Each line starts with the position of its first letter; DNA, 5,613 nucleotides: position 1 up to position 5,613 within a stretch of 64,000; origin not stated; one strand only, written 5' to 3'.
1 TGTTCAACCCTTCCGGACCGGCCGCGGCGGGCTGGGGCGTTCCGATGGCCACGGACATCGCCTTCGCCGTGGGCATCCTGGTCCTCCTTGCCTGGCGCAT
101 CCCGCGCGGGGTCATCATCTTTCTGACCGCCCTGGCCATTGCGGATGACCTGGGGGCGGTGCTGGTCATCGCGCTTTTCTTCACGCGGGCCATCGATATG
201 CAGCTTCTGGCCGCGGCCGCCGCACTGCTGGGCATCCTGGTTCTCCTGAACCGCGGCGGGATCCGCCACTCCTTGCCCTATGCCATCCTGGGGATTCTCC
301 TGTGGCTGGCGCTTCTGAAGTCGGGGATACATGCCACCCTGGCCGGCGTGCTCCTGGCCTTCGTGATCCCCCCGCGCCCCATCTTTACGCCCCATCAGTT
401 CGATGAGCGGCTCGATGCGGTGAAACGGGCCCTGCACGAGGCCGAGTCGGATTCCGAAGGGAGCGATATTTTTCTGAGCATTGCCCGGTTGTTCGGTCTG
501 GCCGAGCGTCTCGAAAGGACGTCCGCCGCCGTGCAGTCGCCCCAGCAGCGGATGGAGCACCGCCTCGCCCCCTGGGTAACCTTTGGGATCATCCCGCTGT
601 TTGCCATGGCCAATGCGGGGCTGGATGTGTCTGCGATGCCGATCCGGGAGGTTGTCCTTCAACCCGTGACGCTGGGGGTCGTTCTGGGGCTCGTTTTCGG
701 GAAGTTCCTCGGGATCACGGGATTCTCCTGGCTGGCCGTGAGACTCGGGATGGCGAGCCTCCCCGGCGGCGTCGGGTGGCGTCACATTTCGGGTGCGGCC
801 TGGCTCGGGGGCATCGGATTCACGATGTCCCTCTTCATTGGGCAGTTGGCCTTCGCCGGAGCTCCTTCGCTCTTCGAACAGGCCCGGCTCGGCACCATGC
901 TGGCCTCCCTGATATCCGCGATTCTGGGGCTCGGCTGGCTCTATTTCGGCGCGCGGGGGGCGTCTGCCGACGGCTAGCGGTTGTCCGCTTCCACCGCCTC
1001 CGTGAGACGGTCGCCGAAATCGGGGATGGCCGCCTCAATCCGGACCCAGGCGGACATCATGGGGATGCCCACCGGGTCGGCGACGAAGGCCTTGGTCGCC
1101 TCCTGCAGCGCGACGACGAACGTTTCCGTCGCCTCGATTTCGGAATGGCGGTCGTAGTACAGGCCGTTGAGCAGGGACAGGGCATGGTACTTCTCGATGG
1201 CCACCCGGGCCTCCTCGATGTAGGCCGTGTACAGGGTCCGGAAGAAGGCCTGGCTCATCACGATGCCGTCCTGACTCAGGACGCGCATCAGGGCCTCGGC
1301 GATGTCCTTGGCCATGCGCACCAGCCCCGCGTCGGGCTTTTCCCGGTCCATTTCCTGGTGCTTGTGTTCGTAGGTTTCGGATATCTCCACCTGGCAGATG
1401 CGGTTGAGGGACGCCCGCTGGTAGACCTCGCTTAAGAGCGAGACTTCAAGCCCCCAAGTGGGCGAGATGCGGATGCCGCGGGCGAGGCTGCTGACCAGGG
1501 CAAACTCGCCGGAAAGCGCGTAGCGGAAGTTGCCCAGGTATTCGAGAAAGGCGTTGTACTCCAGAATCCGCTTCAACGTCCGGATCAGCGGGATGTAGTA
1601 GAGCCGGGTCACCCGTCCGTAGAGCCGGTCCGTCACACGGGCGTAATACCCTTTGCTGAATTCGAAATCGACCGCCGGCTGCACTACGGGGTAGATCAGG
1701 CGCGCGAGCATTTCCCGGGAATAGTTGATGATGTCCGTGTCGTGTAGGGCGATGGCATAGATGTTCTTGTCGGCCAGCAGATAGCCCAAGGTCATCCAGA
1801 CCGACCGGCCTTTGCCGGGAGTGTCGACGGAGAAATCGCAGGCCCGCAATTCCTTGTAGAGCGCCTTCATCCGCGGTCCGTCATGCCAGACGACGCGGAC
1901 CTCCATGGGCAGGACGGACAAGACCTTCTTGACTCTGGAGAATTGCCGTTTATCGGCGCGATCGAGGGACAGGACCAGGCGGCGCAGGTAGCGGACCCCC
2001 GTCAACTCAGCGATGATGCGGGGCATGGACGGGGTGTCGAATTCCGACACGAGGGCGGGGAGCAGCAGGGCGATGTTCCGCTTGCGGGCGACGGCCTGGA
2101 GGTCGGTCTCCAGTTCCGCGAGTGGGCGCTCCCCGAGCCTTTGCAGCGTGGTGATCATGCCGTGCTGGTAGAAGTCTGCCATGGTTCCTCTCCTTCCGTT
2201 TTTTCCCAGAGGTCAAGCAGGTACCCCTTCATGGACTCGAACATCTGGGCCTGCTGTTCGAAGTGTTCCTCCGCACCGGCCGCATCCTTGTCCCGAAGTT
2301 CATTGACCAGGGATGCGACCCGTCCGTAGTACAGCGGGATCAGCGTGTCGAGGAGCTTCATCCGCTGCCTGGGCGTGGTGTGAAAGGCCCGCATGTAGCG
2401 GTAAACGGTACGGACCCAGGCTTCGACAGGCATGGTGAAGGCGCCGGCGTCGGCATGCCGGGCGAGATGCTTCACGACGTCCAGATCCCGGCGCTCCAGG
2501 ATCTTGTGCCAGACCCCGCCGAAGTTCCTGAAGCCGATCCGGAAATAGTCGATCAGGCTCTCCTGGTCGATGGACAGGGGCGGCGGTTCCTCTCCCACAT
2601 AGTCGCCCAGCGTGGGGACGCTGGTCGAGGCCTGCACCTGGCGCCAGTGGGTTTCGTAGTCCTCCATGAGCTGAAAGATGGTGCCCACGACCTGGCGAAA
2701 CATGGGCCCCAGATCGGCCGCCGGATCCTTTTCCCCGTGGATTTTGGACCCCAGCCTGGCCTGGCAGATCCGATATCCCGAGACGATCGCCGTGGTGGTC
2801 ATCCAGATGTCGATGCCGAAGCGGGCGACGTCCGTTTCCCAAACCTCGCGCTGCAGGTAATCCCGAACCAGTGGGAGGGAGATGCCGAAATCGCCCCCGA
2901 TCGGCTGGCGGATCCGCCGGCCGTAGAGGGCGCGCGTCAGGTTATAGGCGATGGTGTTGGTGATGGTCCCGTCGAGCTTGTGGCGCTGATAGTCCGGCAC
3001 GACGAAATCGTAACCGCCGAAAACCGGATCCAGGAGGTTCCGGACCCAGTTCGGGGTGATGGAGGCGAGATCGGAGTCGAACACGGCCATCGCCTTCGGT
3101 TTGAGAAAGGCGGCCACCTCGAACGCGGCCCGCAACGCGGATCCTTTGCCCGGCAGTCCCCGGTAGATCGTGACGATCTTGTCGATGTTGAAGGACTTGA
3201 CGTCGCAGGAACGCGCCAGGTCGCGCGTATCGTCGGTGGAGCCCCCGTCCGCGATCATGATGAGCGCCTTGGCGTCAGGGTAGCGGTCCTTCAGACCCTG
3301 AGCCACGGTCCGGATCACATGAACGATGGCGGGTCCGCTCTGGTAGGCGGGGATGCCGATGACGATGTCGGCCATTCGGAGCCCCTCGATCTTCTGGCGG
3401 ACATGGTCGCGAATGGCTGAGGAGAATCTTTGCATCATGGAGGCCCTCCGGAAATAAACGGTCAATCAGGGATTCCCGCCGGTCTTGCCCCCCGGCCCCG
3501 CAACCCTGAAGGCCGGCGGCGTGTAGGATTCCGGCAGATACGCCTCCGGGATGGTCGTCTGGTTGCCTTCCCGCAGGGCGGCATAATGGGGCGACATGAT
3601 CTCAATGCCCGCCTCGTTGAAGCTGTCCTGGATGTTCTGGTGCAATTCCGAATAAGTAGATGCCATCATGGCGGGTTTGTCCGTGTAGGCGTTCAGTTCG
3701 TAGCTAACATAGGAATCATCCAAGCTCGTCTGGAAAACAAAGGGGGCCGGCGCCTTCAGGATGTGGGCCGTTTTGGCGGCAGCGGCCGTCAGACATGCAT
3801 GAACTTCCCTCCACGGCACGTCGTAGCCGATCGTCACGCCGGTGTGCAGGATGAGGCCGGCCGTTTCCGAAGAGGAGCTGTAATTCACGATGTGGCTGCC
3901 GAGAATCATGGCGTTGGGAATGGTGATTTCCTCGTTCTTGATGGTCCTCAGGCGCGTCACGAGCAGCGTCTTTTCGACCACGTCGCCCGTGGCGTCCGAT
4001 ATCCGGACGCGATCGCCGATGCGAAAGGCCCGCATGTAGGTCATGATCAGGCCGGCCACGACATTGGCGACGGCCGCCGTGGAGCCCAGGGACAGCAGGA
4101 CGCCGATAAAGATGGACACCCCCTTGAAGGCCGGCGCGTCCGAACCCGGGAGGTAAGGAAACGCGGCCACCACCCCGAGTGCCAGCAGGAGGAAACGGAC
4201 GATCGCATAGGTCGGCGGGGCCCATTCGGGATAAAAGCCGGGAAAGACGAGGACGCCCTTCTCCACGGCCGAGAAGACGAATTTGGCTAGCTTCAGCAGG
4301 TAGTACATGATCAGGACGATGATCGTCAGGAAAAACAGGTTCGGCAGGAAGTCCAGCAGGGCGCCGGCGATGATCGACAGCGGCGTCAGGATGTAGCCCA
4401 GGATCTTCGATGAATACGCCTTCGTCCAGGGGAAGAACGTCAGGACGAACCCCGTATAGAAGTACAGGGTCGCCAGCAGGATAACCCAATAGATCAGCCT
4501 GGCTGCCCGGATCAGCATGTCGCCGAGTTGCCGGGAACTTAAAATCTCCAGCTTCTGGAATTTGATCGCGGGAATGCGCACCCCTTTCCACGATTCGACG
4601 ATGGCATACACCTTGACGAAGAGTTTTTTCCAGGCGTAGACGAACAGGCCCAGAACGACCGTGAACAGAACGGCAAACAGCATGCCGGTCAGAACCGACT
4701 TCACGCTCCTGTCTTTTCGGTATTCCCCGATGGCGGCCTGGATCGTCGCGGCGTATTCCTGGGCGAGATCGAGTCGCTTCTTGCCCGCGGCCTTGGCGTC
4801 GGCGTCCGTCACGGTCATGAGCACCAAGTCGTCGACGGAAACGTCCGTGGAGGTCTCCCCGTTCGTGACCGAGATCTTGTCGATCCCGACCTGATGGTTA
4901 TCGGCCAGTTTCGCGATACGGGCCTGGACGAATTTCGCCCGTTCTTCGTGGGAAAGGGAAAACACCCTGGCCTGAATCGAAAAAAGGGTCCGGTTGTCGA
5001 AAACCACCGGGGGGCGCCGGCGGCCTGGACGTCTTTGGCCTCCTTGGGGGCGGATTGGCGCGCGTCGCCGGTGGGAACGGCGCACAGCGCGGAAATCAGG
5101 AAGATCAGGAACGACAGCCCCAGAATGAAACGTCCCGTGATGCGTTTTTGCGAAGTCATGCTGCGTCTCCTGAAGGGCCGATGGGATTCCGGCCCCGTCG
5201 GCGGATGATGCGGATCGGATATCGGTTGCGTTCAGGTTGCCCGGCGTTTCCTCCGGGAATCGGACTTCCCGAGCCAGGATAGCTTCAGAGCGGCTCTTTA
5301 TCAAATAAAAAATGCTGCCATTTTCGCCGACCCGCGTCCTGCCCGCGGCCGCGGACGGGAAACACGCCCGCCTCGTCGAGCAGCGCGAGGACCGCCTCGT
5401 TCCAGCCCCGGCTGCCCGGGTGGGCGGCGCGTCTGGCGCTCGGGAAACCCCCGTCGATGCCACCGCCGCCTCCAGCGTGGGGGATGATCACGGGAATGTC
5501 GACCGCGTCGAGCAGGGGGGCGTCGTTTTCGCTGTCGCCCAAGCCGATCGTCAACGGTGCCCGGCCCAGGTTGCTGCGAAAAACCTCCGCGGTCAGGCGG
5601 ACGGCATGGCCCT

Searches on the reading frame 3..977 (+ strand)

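Call 28: search_protein_families(library=ncbifam, proteins=[window:3-977:+], max_evalue=0.00001)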
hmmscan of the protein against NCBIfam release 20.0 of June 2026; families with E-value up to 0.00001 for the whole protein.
window:3-977:+ (324 aa): 5 families
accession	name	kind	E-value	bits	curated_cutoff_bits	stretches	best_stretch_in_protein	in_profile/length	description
NF007111.0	PRK09560.1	subfamily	7.8e-91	304.7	423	2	7-146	120-257/389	Na(+)/H(+) antiporter NhaA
TIGR00773.1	NhaA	equivalog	8.6e-86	288.3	254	1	2-313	109-374/374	Na+/H+ antiporter NhaA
NF007112.0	PRK09561.1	subfamily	5e-85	285.7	408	2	7-125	122-240/389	sodium/proton antiporter NhaA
NF011428.0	PRK14856.1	equivalog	1.3e-84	284.5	639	1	2-314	125-428/438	sodium/proton antiporter NhaA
NF011427.0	PRK14854.1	subfamily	1.6e-55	188.8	558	2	9-125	120-237/383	pH-dependent sodium/proton antiporter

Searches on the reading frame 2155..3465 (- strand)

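Call 11: search_protein_families(library=pfam, proteins=[window:2155-3465:-], max_evalue=0.001)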
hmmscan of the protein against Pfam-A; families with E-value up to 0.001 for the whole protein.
window:2155-3465:- (436 aa): 2 families
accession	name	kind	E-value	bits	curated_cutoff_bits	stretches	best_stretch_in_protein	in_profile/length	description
PF00535.33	Glycos_transf_2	-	2.3e-08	34.6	23.3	1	36-170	2-126/168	Glycosyl transferase family 2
PF21969.2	MGS_GT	-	0.00035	20.5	27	1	104-236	73-209/239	Mannosylglycerate synthase, GT domain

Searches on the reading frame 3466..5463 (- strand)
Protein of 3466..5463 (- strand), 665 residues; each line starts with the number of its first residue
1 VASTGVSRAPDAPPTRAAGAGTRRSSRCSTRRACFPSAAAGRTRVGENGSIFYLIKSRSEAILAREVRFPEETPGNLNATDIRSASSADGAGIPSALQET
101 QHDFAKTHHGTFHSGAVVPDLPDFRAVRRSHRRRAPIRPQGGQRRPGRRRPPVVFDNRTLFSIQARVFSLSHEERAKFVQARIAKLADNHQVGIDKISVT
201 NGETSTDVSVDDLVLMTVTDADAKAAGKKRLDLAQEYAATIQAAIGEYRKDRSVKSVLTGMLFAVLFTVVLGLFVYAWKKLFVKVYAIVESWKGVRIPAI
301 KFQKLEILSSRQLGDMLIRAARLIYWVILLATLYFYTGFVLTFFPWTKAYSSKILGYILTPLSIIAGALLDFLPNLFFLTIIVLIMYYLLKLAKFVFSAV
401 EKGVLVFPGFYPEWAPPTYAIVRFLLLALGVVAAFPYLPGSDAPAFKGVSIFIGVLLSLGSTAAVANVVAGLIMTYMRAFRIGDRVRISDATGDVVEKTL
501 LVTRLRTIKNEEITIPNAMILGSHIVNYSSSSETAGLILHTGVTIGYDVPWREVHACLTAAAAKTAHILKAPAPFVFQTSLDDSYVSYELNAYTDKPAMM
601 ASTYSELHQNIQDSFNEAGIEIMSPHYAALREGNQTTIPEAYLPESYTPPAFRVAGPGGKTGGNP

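Call 11: search_protein_families(library=pfam, proteins=[window:3466-5463:-], max_evalue=0.001)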
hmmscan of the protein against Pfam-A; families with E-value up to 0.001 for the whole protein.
window:3466-5463:- (665 aa): 2 families
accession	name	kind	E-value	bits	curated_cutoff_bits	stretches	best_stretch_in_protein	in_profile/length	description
PF00924.24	MS_channel_2nd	-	1.4e-20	73.6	20.2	1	465-529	3-67/68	Mechanosensitive ion channel, beta-domain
PF21082.3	MS_channel_3rd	-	2.2e-13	50.9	21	1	542-622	6-88/88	Mechanosensitive ion channel MscS, C-terminal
